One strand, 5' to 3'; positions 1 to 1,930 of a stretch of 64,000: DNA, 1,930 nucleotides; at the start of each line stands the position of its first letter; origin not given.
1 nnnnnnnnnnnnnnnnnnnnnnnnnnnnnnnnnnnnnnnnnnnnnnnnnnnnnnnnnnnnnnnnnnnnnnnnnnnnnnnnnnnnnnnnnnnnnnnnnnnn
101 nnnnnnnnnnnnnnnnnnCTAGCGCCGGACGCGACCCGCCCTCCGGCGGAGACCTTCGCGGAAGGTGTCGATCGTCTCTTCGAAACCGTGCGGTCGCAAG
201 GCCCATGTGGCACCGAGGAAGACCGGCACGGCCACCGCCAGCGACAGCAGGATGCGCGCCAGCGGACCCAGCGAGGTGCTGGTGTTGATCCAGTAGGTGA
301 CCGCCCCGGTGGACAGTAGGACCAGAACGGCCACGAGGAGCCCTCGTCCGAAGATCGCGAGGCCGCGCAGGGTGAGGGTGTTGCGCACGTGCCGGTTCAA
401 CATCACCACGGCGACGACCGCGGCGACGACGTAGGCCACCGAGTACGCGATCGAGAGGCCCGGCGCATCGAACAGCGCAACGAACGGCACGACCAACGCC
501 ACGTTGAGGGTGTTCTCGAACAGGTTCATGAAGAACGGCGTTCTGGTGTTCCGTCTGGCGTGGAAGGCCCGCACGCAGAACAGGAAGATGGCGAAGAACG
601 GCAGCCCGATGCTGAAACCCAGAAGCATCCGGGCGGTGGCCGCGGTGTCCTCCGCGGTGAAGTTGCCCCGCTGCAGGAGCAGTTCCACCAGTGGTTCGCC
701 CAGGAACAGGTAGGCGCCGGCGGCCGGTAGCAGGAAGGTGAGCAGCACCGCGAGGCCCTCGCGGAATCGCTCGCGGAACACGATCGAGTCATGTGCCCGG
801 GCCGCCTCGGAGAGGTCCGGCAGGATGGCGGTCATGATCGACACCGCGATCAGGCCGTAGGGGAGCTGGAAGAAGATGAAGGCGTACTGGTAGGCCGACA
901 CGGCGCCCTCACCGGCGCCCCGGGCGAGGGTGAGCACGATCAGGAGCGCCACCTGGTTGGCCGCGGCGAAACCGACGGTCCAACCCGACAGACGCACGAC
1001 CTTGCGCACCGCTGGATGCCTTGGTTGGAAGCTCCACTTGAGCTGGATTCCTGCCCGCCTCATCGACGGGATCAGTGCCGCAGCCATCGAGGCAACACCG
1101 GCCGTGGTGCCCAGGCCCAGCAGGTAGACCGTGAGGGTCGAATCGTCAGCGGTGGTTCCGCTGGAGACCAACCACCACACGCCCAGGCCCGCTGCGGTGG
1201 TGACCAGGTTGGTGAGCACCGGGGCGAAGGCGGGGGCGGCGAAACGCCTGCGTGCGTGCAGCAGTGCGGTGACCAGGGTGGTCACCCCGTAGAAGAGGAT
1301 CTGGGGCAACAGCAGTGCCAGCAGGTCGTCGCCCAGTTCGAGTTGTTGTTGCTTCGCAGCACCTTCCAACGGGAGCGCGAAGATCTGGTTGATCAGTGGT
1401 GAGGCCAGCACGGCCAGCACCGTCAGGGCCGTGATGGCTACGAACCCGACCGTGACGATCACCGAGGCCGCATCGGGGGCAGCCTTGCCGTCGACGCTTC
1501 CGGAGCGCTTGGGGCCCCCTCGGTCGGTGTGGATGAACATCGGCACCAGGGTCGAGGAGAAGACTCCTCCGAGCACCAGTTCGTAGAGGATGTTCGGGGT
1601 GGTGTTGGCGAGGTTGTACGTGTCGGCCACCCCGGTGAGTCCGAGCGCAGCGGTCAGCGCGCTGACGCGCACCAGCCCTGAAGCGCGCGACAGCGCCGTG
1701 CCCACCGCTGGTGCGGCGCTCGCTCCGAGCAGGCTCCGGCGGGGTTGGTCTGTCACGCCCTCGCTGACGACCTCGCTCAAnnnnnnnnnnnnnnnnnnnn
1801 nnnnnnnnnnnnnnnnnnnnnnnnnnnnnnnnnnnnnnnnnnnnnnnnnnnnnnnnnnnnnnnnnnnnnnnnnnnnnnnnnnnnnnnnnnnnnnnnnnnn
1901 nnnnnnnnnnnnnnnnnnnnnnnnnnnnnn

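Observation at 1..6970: One co-directional chain links TerB-like AAA+ ATPase, two extracytoplasmic binding-protein-like proteins (one vWA-fused), a 2-TM coiled-coil protein, MurJ and PspA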

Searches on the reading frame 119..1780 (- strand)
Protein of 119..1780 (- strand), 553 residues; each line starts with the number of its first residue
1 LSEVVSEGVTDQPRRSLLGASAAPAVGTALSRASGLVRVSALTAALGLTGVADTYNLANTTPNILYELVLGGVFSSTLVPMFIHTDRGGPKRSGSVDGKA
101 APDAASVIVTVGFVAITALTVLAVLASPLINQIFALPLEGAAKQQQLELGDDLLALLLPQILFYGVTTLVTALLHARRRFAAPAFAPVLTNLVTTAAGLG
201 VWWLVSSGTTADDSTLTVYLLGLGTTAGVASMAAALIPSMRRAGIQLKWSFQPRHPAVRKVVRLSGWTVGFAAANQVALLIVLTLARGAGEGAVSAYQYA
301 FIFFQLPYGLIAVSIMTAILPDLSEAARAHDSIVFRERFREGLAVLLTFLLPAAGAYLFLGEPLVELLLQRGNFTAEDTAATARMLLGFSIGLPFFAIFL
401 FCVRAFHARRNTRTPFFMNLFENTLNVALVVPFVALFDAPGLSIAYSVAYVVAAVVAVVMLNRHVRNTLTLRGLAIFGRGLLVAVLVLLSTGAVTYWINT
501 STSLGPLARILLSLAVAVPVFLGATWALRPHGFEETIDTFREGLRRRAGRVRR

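Call 5: search_protein_families(library=pfam, proteins=[window:119-1780:-], max_evalue=0.1)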
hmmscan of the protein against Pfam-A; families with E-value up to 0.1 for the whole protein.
window:119-1780:- (553 aa): 2 families
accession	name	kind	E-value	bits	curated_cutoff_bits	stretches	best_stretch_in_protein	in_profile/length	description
PF03023.19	MurJ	-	2.5e-84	283.9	27.4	1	44-503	3-437/451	Lipid II flippase MurJ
PF01554.23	MatE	-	5.5e-08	33.1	24.9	2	280-429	15-158/161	MatE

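Call 6: search_protein_families(library=ncbifam, proteins=[window:119-1780:-], max_evalue=0.1)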
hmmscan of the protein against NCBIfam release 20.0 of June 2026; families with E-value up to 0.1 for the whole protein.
window:119-1780:- (553 aa): 2 families
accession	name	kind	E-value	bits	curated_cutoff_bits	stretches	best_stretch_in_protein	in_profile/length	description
TIGR01695.1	murJ_mviN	equivalog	2.1e-87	294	235.55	1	16-523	1-487/506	murein biosynthesis integral membrane protein MurJ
TIGR00797.1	matE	subfamily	0.0011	17.9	147.4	1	304-504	37-240/396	MATE family efflux transporter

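Call 83: search_protein_families(library=padloc, proteins=[window:119-1780:-], max_evalue=0.001)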
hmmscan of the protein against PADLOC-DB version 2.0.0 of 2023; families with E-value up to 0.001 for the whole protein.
window:119-1780:- (553 aa): 0 families
